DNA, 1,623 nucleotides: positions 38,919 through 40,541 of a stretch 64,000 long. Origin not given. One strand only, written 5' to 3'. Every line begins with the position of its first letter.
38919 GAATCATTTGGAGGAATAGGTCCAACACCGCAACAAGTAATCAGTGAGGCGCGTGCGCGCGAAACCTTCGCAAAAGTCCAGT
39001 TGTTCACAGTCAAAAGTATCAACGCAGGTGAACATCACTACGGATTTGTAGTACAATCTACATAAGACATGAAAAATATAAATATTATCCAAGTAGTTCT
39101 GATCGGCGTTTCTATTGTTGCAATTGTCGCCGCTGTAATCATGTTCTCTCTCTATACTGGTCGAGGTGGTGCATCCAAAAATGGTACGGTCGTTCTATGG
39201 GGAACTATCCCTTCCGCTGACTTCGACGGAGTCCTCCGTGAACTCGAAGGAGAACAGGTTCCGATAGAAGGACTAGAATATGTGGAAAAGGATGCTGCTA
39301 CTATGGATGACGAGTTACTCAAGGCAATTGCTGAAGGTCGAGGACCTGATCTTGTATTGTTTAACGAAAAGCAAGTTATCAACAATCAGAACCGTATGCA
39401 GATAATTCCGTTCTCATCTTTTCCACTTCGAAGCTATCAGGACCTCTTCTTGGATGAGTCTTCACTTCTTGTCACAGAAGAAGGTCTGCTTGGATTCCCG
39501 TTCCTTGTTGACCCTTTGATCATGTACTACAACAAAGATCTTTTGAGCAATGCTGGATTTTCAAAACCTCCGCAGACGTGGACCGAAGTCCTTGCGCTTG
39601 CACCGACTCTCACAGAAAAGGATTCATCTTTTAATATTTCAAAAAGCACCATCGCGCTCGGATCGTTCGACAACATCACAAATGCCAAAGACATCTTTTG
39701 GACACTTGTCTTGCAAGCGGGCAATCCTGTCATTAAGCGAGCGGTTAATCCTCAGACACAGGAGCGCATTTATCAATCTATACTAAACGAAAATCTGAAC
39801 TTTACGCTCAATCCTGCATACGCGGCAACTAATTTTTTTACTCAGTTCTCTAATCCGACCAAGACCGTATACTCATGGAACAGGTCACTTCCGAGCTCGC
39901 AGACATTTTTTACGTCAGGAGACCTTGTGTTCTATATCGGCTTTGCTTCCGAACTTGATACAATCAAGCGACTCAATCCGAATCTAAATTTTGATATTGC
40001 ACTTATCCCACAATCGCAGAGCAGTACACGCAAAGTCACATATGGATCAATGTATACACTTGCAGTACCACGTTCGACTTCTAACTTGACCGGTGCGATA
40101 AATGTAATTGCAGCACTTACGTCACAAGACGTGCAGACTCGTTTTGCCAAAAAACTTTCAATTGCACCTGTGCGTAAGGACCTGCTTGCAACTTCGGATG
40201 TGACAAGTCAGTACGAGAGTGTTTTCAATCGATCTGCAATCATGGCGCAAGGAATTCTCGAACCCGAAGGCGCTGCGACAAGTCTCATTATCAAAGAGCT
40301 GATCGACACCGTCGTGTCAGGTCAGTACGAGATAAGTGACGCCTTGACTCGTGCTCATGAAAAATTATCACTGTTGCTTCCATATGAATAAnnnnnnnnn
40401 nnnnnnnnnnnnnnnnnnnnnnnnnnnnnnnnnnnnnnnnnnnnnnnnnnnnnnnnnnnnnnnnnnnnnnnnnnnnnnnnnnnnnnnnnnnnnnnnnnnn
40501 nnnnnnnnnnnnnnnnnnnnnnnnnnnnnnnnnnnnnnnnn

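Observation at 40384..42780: Tandem array of six VirB2/TrbC-like mini membrane proteins with no secretion ATPase in sight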

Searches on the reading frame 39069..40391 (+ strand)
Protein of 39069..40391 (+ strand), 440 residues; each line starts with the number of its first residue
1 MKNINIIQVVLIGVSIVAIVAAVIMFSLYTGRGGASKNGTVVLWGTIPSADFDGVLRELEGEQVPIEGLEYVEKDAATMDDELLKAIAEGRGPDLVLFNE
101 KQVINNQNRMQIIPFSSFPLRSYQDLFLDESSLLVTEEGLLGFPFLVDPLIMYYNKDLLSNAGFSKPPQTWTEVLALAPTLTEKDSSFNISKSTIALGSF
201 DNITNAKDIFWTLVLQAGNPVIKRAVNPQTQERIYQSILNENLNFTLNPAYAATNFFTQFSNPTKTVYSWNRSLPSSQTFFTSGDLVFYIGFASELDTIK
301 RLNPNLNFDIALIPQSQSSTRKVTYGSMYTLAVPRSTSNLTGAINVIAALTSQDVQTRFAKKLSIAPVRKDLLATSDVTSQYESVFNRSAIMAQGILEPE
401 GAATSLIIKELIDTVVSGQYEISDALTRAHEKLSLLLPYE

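Call 3: search_protein_families(library=pfam, proteins=[window:39069-40391:+], max_evalue=1)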
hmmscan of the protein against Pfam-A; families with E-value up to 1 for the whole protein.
window:39069-40391:+ (440 aa): 3 families
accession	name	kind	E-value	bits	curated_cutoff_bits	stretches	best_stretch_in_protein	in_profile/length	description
PF13416.11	SBP_bac_8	-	3.9e-21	76.5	27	1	69-380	14-273/279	Bacterial extracellular solute-binding protein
PF01547.30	SBP_bac_1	-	1.6e-16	61.6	26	1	72-356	29-306/307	Bacterial extracellular solute-binding protein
PF02468.20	PsbN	-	0.14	12.5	25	1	11-38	6-33/43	Photosystem II reaction centre N protein (psbN)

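Call 4: search_protein_families(library=ncbifam, proteins=[window:39069-40391:+], max_evalue=1)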
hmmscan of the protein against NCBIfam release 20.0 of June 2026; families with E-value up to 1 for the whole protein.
window:39069-40391:+ (440 aa): 6 families
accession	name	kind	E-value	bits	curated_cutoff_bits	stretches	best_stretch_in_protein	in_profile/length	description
TIGR03850.1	bind_CPR_0540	equivalog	3.5e-06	25.9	299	1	143-385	154-377/437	carbohydrate ABC transporter substrate-binding protein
NF007011.0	PRK09474.1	equivalog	6.1e-06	25.3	291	1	74-186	64-170/396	maltose/maltodextrin ABC transporter substrate-binding protein MalE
NF008211.0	PRK10974.1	equivalog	0.0014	17.3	411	1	140-182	138-182/439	sn-glycerol-3-phosphate ABC transporter substrate-binding protein UgpB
NF053763.1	ABCarbgalBndGanS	equivalog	0.007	15.2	700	1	69-174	68-172/420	galactooligosaccharide ABC transporter substrate-binding protein GanS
TIGR03851.1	chitin_NgcE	equivalog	0.0074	15.3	399.65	1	152-185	165-197/450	N-acetylglucosamine/diacetylchitobiose ABC transporter substrate-binding protein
NF002557.0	PRK02122.1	subfamily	0.21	9.7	384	1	188-265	207-283/653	glucosamine-6-phosphate deaminase-like protein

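Call 21: find_homologous_proteins(query=window:39069-40388:+, max_evalue=1e-10)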
Query window:39069-40388:+ (440 aa): 987 proteins with E <= 1e-10 among 8000 candidates; the best 120 are listed.
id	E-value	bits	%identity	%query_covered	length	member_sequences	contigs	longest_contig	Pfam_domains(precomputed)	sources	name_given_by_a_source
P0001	1.6e-282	954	100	100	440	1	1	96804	PF13416.12,PF01547.31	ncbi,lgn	-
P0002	4.4e-218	742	75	100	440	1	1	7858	PF13416.12,PF01547.31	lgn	-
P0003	1.0e-214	731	76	100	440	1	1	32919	PF13416.12,PF01547.31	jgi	-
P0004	9.8e-211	718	74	99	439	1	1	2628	PF13416.12,PF01547.31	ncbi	-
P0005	8.0e-210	715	72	99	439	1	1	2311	PF13416.12,PF01547.31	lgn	-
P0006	5.9e-209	712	75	100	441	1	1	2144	PF13416.12,PF01547.31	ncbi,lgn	-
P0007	4.2e-204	696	71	100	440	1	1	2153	PF13416.12,PF01547.31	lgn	-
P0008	4.5e-202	690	70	100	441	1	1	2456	PF13416.12,PF01547.31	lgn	-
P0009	3.2e-201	687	70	100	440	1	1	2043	PF13416.12,PF01547.31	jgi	jgi:multiple sugar transport system substrate-binding protein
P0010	2.5e-200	684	69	100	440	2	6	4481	PF13416.12,PF01547.31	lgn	-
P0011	1.7e-199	681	69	100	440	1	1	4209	PF13416.12,PF01547.31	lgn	-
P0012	3.4e-199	680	70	99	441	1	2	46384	PF13416.12,PF01547.31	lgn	-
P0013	1.1e-198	678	68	100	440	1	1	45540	PF13416.12,PF01547.31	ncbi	-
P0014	2.0e-198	678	68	100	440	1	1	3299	PF13416.12,PF01547.31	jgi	jgi:ABC-type glycerol-3-phosphate transport system substrate-binding protein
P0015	4.5e-198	676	69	100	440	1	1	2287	PF13416.12,PF01547.31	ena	-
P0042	2.3e-183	628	63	99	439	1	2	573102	PF13416.12,PF01547.31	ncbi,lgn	-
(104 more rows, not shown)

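Call 22: find_encoding_contigs(protein=P0042, flank=10000, max_places=2)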
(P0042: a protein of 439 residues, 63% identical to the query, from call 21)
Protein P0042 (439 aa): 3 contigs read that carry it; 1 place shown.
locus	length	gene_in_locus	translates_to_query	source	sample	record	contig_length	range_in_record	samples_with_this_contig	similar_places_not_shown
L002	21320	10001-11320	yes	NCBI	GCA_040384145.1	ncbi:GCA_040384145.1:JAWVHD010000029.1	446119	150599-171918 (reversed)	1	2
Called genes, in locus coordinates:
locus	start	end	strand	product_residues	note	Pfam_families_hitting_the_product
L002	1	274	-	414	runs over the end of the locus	PF00091:Tubulin, PF12327:FtsZ_C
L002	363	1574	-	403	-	PF02491:SHS2_FTSA, PF11104:PilM_2 (weak), PF14450:FtsA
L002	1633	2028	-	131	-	PF02130:YbeY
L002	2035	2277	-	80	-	-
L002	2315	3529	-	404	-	PF03129:HGTP_anticodon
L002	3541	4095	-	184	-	PF10502:Peptidase_S26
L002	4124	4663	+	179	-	PF01195:Pept_tRNA_hydro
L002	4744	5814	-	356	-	PF21710:Spt6_S1 (faint), PF00575:S1 (weak), PF23459:S1_RRP5 (faint), PF21543:CvfB_2nd (faint), PF00575:S1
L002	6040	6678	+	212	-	PF13483:Lactamase_B_3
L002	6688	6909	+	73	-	-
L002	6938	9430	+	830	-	PF00521:DNA_topoisoIV, PF03989:DNA_gyraseA_C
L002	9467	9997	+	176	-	PF01135:PCMT (weak), PF13489:Methyltransf_23, PF01209:Ubie_methyltran, PF01728:FtsJ, PF13847:Methyltransf_31, PF08241:Methyltransf_11, PF08242:Methyltransf_12, PF13649:Methyltransf_25, +4 more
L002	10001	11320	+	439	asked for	PF01547:SBP_bac_1, PF13416:SBP_bac_8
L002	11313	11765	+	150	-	-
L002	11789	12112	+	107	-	PF04956:TrbC (faint), PF18895:T4SS_pilin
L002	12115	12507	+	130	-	-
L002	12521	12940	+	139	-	PF18920:DUF5671 (weak), PF18895:T4SS_pilin (weak)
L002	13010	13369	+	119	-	-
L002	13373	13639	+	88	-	PF18895:T4SS_pilin (weak)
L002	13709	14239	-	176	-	-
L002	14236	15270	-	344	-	-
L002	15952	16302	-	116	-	PF02033:RBFA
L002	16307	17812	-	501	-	PF00009:GTP_EFTU, PF00071:Ras (faint), PF01926:MMR_HSR1, PF22042:EF-G_D2, PF11987:IF-2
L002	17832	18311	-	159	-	PF14584:DUF4446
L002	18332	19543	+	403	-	PF00155:Aminotran_1_2 (faint), PF00266:Aminotran_5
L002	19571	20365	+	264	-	PF13365:Trypsin_2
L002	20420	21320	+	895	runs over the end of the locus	PF02861:Clp_N, PF23569:NBD_SMAX1, PF00004:AAA, PF17871:AAA_lid_9, PF00004:AAA, PF07724:AAA_2, PF07728:AAA_5, PF10431:ClpB_D2-small, +7 more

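Call 23: find_encoding_contigs(protein=P0001, flank=10000, max_places=3)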
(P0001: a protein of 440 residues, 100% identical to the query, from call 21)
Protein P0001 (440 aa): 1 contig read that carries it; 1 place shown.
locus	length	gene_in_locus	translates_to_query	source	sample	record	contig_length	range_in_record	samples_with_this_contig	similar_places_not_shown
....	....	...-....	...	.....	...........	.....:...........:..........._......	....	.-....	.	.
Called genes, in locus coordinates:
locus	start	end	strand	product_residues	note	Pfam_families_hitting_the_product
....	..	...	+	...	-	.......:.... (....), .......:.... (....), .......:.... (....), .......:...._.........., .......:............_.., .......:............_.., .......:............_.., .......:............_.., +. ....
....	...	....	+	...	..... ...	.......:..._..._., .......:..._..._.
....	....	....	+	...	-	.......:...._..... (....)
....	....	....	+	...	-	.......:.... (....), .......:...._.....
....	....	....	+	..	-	?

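Call 29: find_related_loci(query=A2, collection=genome_contigs, flank=10000)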
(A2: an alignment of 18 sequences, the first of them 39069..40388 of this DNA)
Query A2 (440 aa) in genome_contigs; peptide patterns used: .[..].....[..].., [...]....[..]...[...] (x = any residue, [..] = any of these).
599 stretches matched a pattern (row limit reached: there are more); 578 encode a relative of the query (tblastn E <= 1e-3); the best 80 are kept; 80 distinct loci.
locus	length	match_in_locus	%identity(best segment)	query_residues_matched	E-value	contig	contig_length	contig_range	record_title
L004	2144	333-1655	75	1-440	0e+0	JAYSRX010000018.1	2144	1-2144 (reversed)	MAG: Candidatus Paceibacterota bacterium isolate GFS_12037 GFS_12037_17, whole genome shotgun sequence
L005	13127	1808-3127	68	1-440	0e+0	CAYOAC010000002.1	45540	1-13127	MAG TPA_asm: uncultured Candidatus Saccharibacteria bacterium isolate SRP286056_co3_500 genome assembly, contig: NODE_44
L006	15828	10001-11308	66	1-436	0e+0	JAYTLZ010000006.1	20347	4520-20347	MAG: Candidatus Paceibacterota bacterium isolate GFS_3417 GFS_3417_5, whole genome shotgun sequence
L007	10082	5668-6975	63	1-436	0e+0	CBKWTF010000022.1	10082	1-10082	MAG TPA_asm: uncultured bacterium isolate SRR29175778_binner123_Refined_14 genome assembly, contig: ERZ27337285.621, who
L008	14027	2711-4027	66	1-437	0e+0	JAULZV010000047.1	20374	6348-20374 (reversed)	MAG: Candidatus Paceibacterota bacterium isolate P_PACE1 NODE_4909_length_20374_cov_3.134884, whole genome shotgun seque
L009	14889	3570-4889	63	1-440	0e+0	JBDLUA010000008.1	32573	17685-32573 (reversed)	MAG: Candidatus Parcubacteria bacterium isolate lewisrun_2019_sw_WHONDRS-S19S_0014_B_bin.73 scaffold_718565, whole genom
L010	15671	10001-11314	48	1-437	4e-145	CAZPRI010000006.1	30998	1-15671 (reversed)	MAG TPA_asm: uncultured Candidatus Saccharibacteria bacterium isolate SRP118108_co5_561 genome assembly, contig: NODE_10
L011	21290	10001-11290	42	1-433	9e-116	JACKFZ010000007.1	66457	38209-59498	MAG: Candidatus Nomurabacteria bacterium isolate HK-STAS-PATE-18 HK-STAS-PATE-18_7, whole genome shotgun sequence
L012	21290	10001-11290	40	1-438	1e-113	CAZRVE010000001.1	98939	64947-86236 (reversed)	MAG TPA_asm: uncultured Candidatus Saccharibacteria bacterium isolate SRP302447_co1_195 genome assembly, contig: NODE_74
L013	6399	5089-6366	41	3-437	2e-113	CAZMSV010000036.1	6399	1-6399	MAG TPA_asm: uncultured Candidatus Saccharibacteria bacterium isolate SRP128246_co1_548 genome assembly, contig: NODE_33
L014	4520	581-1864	41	4-437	4e-112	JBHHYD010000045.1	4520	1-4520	MAG: Candidatus Paceibacteria bacterium isolate Maj_2_bin.9 NODE_11964_length_4520_cov_5.117357, whole genome shotgun se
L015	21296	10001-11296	41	1-437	3e-110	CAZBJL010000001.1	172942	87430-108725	MAG TPA_asm: uncultured Candidatus Saccharibacteria bacterium isolate SRP278252_co2_184 genome assembly, contig: NODE_95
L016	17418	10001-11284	42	1-437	8e-110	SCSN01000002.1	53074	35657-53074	MAG: Patescibacteria group bacterium isolate FW215_bin.14 FW215_bin.14-22965, whole genome shotgun sequence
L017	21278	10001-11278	38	3-437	6e-109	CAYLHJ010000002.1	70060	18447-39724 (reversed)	MAG TPA_asm: uncultured Candidatus Saccharibacteria bacterium isolate SRP287051_co2_172 genome assembly, contig: NODE_87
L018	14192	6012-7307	40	4-437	1e-108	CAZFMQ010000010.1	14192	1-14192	MAG TPA_asm: uncultured Candidatus Saccharibacteria bacterium isolate SRP193661_co2_75 genome assembly, contig: NODE_359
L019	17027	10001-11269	40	1-429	7e-107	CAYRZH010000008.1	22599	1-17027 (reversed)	MAG TPA_asm: uncultured Candidatus Saccharibacteria bacterium isolate binchicken_co16_374 genome assembly, contig: NODE_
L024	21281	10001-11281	39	1-434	5e-105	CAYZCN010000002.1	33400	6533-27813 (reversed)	MAG TPA_asm: uncultured Candidatus Saccharibacteria bacterium isolate binchicken_co46_16 genome assembly, contig: NODE_2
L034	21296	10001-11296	37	1-437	1e-102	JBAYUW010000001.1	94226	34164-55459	MAG: Candidatus Paceibacterota bacterium isolate SO_2016_LW3_45 scaffold00344_LW162_2016, whole genome shotgun sequence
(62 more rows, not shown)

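Call 50: search_protein_families(library=pfam, proteins=[L034:65-2578:+, L024:18883-20841:+, L011:15078-16310:-, L012:13696-15099:-, L019:15036-16406:-, L002:14239-15270:-, L016:13736-15793:-, L002:13712-14239:-], max_evalue=0.1)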
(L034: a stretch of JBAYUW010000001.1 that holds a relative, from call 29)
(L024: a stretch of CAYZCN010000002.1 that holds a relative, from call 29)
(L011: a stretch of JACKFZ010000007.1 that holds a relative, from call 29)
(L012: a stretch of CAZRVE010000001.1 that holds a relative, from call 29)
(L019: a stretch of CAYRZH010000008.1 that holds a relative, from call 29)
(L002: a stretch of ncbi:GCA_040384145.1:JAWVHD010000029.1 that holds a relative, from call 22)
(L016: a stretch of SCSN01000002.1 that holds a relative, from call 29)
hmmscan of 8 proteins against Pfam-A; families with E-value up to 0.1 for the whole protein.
L034:65-2578:+ (837 aa): 9 families
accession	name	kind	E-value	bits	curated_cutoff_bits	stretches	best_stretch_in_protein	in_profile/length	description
PF21722.4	Gly_rich_2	-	8.5e-21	75.4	24.3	1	581-835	1-226/226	Glycine-rich domain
PF00041.27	fn3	-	2.1e-20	73.1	25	2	376-458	2-81/84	Fibronectin type III domain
PF16403.11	Bact_surface_Ig-like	-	2.9e-13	50.1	27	1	295-367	2-71/71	Bacterial surface protein, Ig-like domain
PF25059.1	FN3_DSCAM-DSCAML_C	-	2.1e-09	38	39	2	491-548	14-76/89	DSCAM/DSCAML C-terminal Fn3-like domain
PF16656.11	Pur_ac_phosph_N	-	0.00057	20.8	30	2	386-453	12-87/93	Purple acid Phosphatase, N-terminal domain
PF02494.22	HYR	-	0.0011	19.7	21.7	1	312-367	29-81/81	HYR domain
PF19077.6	Big_13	-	0.013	16.4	27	0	504-548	51-95/102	Bacterial Ig-like domain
PF09294.16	Interfer-bind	-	0.025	15.3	21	0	407-455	44-93/104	Interferon-alpha/beta receptor, fibronectin type III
PF07495.19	Y_Y_Y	-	0.074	13.4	26.6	0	399-460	3-61/65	Y_Y_Y domain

L024:18883-20841:+ (652 aa): 6 families
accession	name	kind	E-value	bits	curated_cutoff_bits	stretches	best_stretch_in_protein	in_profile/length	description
PF08298.17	AAA_PrkA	-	1.4e-169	564.3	25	1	26-387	1-357/358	PrkA AAA domain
PF06798.17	PrkA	-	5.3e-70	236.4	25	1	391-644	2-255/255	PrkA serine protein kinase C-terminal domain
PF07728.20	AAA_5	-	0.00093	19.7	22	1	114-146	3-36/139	AAA domain (dynein-related subfamily)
PF13191.12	AAA_16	-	0.0055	17.6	32.6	1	85-141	2-55/167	AAA ATPase domain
PF13401.12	AAA_22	-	0.026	15.3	27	0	109-150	4-48/130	AAA domain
PF13238.12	AAA_18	-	0.068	14.1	29.4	0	115-149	3-28/128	AAA domain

L011:15078-16310:- (411 aa): 0 families

L012:13696-15099:- (468 aa): 2 families
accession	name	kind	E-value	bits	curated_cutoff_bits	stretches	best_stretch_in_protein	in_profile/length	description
PF00062.25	Lys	-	0.0086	16.8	27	1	278-329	35-83/123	C-type lysozyme/alpha-lactalbumin family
PF08490.17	DUF1744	-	0.05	12.7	27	1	346-404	116-172/399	Domain of unknown function (DUF1744)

L019:15036-16406:- (457 aa): 2 families
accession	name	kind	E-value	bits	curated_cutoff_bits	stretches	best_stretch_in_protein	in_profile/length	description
PF01145.31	Band_7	-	0.00025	21.6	23.6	1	232-352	53-174/176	SPFH domain / Band 7 family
PF04286.17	DUF445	-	0.026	14.9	33.8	1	225-350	199-321/368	Protein of unknown function (DUF445)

L002:14239-15270:- (344 aa): 2 families
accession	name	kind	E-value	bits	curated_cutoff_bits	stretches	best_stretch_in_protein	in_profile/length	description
PF01145.31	Band_7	-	4e-05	24.2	23.6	1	104-261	14-165/176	SPFH domain / Band 7 family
PF08862.16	DUF1829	-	0.017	16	22.2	1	174-228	15-65/87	Domain of unknown function DUF1829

L016:13736-15793:- (686 aa): 2 families
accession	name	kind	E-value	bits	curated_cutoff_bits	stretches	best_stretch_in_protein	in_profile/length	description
PF01464.25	SLT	-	0.0065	16.5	21.3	1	486-528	14-47/117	Transglycosylase SLT domain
PF22554.1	Chap-C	-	0.057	14.6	27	1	484-539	33-88/91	TY-Chap C-terminal domain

L002:13712-14239:- (176 aa): 0 families

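Call 65: search_solved_structures(query=A2, max_evalue=0.001)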
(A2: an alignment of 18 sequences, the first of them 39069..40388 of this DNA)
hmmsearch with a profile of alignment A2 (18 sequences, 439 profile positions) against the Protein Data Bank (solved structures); distinct sequences matched with E-value up to 0.001: 471 (the best 60 are shown).
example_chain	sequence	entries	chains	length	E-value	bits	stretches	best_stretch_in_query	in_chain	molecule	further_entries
4r9f_A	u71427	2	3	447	1.1e-17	67.1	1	14-387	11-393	MBP1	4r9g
1eu8_A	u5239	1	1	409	4.7e-16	61.6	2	68-187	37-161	TREHALOSE/MALTOSE BINDING PROTEIN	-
4qrz_A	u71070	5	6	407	1.6e-14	56.6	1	66-187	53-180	ABC-TYPE SUGAR TRANSPORTER | ABC transporter, substrate binding protein (Sugar)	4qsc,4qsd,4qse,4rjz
8jbg_B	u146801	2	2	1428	2.5e-14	56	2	33-187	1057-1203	Neuromedin-K receptor (NK3R-pFastbac1) | NK3R-pFastbac1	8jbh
9vus_A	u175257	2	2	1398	1.6e-13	53.3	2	56-187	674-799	Soluble cytochrome b562,2-oxoglutarate receptor 1,Soluble cytochrome b562,2-oxoglutarate r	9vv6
5ci5_A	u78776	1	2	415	2e-12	49.7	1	276-437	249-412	Extracellular solute-binding protein family 1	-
6jaz_A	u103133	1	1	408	1.1e-11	47.2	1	140-183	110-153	ABC transporter, periplasmic substrate-binding protein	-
6jb0_A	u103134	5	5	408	1.4e-11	46.9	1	140-183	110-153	ABC transporter, periplasmic substrate-binding protein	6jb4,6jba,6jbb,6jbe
6jam_A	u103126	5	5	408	1.8e-11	46.5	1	140-183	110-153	ABC transporter, periplasmic substrate-binding protein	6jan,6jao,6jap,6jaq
6jal_A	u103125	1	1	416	1.9e-11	46.5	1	140-183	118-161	ABC transporter, periplasmic substrate-binding protein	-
6j9w_A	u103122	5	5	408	2e-11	46.4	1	140-183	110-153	ABC transporter, periplasmic substrate-binding protein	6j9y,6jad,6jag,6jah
6jar_A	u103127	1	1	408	2e-11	46.4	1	140-183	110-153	ABC transporter, periplasmic substrate-binding protein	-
6jai_A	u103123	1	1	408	2.5e-10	42.8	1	140-183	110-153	ABC transporter, periplasmic substrate-binding protein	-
9p0x_T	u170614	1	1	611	8.2e-10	41.1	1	7-187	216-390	Tissue factor,Maltose/maltodextrin-binding periplasmic protein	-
5ysb_A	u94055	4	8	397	8.6e-10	41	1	42-185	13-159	Lin1841 protein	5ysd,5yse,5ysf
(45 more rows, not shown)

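Call 82: search_protein_families(library=pfam, alignment_id=A5, max_evalue=0.1)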
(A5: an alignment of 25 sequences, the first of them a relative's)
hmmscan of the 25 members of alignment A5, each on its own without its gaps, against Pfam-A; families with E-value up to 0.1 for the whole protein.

A. member 1, L012:13696-15099:- (468 aa): 2 families
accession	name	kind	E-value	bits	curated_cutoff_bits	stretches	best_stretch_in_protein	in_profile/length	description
PF00062.25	Lys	-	0.0086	16.8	27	1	278-329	35-83/123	C-type lysozyme/alpha-lactalbumin family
PF08490.17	DUF1744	-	0.05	12.7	27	1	346-404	116-172/399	Domain of unknown function (DUF1744)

B. families by the number of members that match (of 25 scanned): 53 families (the first 25 are shown)
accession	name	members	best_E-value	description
PF25184.1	YxzE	3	0.00083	YxzE-like putative bacteriocin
PF09716.15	ETRAMP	2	0.00029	Malarial early transcribed membrane protein (ETRAMP)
PF15102.11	TMEM154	2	0.00065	TMEM154 protein family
PF14575.11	EphA2_TM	2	0.0014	Ephrin type-A receptor 2 transmembrane domain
PF07690.21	MFS_1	2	0.003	Major Facilitator Superfamily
PF01464.25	SLT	2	0.0062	Transglycosylase SLT domain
PF00062.25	Lys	2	0.0086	C-type lysozyme/alpha-lactalbumin family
PF07695.17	7TMR-DISM_7TM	2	0.015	7TM diverse intracellular signalling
PF15820.10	ECSCR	2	0.019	Endothelial cell-specific chemotaxis regulator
PF03918.19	CcmH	1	4.4e-05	Cytochrome C biogenesis protein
PF03600.22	CitMHS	1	0.00065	Citrate transporter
PF09925.14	DUF2157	1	0.0014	Predicted membrane protein (DUF2157)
PF15099.11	PIRT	1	0.0016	Phosphoinositide-interacting protein family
PF00654.25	Voltage_CLC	1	0.0018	Voltage gated chloride channel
PF03994.20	DUF350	1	0.0029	Domain of Unknown Function (DUF350)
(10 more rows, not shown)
